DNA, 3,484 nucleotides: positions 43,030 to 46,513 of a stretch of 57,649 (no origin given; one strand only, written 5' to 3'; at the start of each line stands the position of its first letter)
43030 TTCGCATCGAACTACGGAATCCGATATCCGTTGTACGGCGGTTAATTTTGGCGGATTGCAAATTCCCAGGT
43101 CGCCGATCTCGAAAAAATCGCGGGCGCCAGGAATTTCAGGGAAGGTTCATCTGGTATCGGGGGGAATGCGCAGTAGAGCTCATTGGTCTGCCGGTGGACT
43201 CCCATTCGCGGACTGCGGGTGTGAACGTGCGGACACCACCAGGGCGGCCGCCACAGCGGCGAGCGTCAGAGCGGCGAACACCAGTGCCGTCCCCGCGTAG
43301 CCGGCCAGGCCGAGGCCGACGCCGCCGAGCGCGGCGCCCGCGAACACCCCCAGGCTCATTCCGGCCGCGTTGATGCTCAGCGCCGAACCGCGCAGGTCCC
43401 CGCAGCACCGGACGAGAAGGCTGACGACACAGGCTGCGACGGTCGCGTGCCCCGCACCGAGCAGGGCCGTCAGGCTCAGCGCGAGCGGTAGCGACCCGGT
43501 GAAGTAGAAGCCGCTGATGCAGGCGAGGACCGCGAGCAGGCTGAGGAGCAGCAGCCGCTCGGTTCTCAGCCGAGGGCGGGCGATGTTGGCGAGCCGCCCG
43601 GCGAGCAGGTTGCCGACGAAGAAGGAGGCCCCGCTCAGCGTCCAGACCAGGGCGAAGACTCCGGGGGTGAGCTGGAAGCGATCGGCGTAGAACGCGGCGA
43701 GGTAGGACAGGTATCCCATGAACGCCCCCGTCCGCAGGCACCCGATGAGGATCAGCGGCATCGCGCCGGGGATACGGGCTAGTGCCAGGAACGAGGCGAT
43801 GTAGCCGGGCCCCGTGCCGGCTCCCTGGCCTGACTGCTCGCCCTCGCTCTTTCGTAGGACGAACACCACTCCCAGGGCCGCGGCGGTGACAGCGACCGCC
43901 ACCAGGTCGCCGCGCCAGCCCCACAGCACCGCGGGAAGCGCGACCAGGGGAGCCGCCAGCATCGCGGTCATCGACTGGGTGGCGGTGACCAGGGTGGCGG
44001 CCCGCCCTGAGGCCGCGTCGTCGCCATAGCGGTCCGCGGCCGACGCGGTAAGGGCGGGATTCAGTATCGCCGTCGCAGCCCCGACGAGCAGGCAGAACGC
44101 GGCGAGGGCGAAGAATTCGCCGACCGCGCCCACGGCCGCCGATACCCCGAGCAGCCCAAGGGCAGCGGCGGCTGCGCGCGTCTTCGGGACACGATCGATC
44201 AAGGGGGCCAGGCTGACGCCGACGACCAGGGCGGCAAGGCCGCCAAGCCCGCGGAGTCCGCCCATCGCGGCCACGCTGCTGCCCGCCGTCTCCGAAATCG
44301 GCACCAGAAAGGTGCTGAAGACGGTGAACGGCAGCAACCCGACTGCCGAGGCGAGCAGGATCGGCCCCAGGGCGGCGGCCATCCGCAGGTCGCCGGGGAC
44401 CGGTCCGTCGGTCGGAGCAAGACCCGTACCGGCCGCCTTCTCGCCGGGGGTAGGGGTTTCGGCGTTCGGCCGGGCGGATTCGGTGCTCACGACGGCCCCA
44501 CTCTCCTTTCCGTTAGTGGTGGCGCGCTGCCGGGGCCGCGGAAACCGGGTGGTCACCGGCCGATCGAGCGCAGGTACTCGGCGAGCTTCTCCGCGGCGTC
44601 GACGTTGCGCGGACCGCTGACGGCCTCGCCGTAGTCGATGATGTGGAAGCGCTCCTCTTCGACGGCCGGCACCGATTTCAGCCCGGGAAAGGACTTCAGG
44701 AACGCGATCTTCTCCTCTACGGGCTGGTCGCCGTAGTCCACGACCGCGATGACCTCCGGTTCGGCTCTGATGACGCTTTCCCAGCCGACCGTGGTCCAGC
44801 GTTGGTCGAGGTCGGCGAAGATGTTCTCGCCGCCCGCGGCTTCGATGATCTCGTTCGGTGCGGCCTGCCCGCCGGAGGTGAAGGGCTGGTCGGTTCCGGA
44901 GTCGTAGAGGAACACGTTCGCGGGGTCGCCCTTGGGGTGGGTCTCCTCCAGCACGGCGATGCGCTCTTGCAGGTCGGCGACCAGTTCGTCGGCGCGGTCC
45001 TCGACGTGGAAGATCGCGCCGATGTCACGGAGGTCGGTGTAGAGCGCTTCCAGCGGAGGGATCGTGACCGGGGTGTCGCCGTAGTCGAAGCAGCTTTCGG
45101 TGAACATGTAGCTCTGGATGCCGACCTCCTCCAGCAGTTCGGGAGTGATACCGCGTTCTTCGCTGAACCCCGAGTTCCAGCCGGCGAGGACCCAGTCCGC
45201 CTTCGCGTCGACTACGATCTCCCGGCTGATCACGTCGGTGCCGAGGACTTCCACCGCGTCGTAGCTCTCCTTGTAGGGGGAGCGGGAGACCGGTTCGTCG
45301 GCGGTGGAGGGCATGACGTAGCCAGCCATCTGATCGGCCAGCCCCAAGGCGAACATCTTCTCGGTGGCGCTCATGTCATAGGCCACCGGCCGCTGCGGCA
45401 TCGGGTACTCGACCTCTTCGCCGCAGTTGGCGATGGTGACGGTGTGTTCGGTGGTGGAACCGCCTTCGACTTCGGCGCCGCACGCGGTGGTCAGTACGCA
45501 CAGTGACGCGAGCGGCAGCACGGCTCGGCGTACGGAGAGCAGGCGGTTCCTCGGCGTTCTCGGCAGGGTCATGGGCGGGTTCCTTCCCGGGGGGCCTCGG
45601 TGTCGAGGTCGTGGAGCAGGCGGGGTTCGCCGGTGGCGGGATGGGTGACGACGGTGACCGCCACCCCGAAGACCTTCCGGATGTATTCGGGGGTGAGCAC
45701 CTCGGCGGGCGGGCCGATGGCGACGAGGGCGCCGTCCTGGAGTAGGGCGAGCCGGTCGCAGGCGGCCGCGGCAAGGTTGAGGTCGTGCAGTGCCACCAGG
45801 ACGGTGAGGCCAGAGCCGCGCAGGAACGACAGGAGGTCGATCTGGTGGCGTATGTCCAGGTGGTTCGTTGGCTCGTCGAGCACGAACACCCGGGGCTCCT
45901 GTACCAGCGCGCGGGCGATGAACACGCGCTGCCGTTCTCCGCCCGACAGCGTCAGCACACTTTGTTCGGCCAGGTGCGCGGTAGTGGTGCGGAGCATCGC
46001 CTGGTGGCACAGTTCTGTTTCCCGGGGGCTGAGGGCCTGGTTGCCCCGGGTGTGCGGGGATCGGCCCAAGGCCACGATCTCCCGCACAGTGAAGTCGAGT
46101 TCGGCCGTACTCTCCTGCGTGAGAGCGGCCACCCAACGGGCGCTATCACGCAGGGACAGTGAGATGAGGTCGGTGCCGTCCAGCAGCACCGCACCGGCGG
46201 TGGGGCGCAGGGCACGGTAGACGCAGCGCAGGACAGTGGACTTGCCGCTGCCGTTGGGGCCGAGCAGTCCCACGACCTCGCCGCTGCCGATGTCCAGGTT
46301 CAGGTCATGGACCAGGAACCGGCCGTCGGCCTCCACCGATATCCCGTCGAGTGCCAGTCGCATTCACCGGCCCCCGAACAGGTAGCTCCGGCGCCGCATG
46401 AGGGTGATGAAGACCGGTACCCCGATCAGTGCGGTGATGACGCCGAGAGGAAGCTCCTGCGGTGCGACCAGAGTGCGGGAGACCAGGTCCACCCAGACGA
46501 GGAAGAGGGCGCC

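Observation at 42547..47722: Two copies of an identical 18-bp-arm extended hairpin flank the metal-uptake locus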

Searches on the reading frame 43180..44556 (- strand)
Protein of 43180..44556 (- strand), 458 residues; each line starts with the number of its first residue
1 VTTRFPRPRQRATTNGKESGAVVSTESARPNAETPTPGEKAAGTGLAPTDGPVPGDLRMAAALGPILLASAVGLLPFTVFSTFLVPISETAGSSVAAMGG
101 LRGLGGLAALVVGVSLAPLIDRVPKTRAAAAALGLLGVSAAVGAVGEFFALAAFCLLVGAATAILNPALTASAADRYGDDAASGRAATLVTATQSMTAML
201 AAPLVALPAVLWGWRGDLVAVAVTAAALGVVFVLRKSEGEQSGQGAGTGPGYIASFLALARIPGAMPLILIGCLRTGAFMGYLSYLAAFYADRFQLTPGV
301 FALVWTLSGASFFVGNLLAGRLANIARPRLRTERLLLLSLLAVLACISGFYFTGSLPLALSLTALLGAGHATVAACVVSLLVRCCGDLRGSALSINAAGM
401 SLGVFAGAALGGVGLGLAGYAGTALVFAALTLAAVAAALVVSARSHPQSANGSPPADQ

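Call 7: search_protein_families(library=pfam, proteins=[window:43180-44556:-], max_evalue=0.001)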
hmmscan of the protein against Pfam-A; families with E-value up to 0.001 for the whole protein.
window:43180-44556:- (458 aa): 1 family
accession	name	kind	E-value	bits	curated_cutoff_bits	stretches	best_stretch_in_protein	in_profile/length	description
PF07690.21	MFS_1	-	4.6e-26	92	33.4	2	67-383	2-321/347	Major Facilitator Superfamily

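Call 66: search_protein_families(library=ncbifam, proteins=[window:43180-44556:-], max_evalue=0.001)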
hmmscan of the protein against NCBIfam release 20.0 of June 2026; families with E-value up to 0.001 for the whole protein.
window:43180-44556:- (458 aa): 1 family
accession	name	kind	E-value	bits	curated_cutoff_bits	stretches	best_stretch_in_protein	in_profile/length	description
NF033135.1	cmx_cmrA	equivalog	3.3e-11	42.9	400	1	81-438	23-373/374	Cmx/CmrA family chloramphenicol efflux MFS transporter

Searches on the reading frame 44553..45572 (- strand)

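Call 66: search_protein_families(library=ncbifam, proteins=[window:44553-45572:-], max_evalue=0.001)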
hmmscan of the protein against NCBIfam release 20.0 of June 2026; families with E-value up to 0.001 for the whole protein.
window:44553-45572:- (339 aa): 7 families
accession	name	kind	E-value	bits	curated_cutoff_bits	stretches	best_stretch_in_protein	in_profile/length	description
TIGR03868.1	F420-O_ABCperi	hypoth_equivalog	1.8e-55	188.2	392.4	1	45-336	2-286/287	putative F420-0 ABC transporter substrate-binding protein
NF052484.1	sider_BP_EitA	equivalog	1.1e-27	97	640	1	35-338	11-326/328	siderophore ABC transporter substrate-binding protein EitA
TIGR04281.1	peripla_PGF_1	equivalog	3e-16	59.5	325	1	58-334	20-264/330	PGF-CTERM-anchored ABC transporter substrate-binding protein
NF002894.0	PRK03379.1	equivalog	2.7e-14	53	234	1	114-293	68-229/266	vitamin B12 ABC transporter substrate-binding protein BtuF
NF010649.0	PRK14048.1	equivalog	4.6e-06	26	374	1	113-335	110-339/374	ferrichrome/ferrioxamine B periplasmic transporter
TIGR03659.1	IsdE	equivalog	1.2e-05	24.7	298.65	1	174-281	127-234/292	heme ABC transporter substrate-binding protein IsdE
NF047879.1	catechol_SstD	exception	0.00017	20.7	450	0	179-309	180-313/343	ferrated catecholamine ABC transporter substrate-binding lipoprotein SstD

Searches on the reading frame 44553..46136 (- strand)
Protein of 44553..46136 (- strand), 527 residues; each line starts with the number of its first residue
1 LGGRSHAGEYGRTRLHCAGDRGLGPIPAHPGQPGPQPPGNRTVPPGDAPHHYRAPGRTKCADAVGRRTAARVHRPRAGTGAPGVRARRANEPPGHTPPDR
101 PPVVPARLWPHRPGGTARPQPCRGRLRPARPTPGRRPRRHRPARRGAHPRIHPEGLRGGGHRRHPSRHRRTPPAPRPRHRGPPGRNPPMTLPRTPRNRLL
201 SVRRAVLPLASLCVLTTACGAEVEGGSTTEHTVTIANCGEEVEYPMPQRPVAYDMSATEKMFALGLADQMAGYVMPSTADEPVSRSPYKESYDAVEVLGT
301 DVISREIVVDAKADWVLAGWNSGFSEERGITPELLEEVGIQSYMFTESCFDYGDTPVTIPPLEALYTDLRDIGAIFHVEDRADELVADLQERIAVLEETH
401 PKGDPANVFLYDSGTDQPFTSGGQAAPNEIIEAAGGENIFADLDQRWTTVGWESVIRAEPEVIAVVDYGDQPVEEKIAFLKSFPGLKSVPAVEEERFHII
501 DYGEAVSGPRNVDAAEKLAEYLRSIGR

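Call 7: search_protein_families(library=pfam, proteins=[window:44553-46136:-], max_evalue=0.001)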
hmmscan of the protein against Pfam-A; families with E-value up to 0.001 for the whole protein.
window:44553-46136:- (527 aa): 1 family
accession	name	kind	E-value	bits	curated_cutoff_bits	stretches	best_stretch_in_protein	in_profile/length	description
PF01497.23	Peripla_BP_2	-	1.8e-23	83.6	27.5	1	251-499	2-230/235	Periplasmic binding protein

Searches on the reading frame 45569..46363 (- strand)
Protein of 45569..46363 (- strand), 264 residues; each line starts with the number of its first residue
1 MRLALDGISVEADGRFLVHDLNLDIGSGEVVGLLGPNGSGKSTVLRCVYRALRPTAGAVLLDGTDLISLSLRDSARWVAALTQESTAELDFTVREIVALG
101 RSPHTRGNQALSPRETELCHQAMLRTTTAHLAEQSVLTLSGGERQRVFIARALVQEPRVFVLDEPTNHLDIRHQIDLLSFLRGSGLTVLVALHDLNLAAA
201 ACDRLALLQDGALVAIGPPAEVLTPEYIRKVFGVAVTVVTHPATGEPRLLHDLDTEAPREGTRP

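Call 66: search_protein_families(library=ncbifam, proteins=[window:45569-46363:-], max_evalue=0.001)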
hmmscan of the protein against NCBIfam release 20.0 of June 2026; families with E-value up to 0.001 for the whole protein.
window:45569-46363:- (264 aa): 191 families (the best 25 are shown)
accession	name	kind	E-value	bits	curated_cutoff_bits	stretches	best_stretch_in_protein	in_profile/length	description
TIGR03873.1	F420-0_ABC_ATP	hypoth_equivalog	8.9e-85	284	372.4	1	3-249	2-251/256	putative F420-0 ABC transporter ATP-binding protein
NF007082.0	PRK09536.1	equivalog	4.3e-73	246.7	537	1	3-249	4-253/402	corrinoid ABC transporter ATPase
NF010068.0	PRK13548.1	equivalog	4.7e-70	235.7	261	1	3-250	6-258/261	heme ABC transporter ATP-binding protein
NF008409.0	PRK11231.1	equivalog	3.4e-67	226.5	375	1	2-249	2-252/255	Fe(3+) dicitrate ABC transporter ATP-binding protein FecE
NF052485.1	sider_ATP_EitC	equivalog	2e-63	214.1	485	1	3-246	3-246/251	siderophore ABC transporter ATP-binding protein EitC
NF007863.0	PRK10575.1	equivalog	1.8e-55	188.1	433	1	3-247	12-260/265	Fe3+-hydroxamate ABC transporter ATP-binding protein FhuC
NF007606.0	PRK10253.1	equivalog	5.8e-55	186.5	497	1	16-249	21-258/266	iron-enterobactin ABC transporter ATP-binding protein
NF010067.0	PRK13547.1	equivalog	1.2e-49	169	374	1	5-247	4-267/272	heme ABC transporter ATP-binding protein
NF040873.1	AztA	equivalog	6.2e-36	123.8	220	1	13-205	3-189/191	zinc ABC transporter ATP-binding protein AztA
TIGR04406.1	LPS_export_lptB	equivalog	7.7e-36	123.6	240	1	7-232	6-232/239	LPS export ABC transporter ATP-binding protein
NF002981.0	PRK03695.1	equivalog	1.1e-35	123.3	281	1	19-240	17-242/253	vitamin B12 ABC transporter ATP-binding protein BtuD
TIGR02315.1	ABC_phnC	equivalog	3.1e-35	121.7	266.1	1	14-232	14-242/243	phosphonate ABC transporter ATP-binding protein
TIGR01188.1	drrA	subfamily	5.1e-35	121.2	312.45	1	18-222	9-211/302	daunorubicin resistance ABC transporter, ATP-binding protein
TIGR03771.1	anch_rpt_ABC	equivalog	3.9e-34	118.3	268.8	1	24-235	2-212/223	anchored repeat-type ABC transporter ATP-binding subunit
NF053840.1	MnTportMntADein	equivalog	5.6e-34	117.8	400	1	7-241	6-238/240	manganese ABC transporter ATP-binding protein MntA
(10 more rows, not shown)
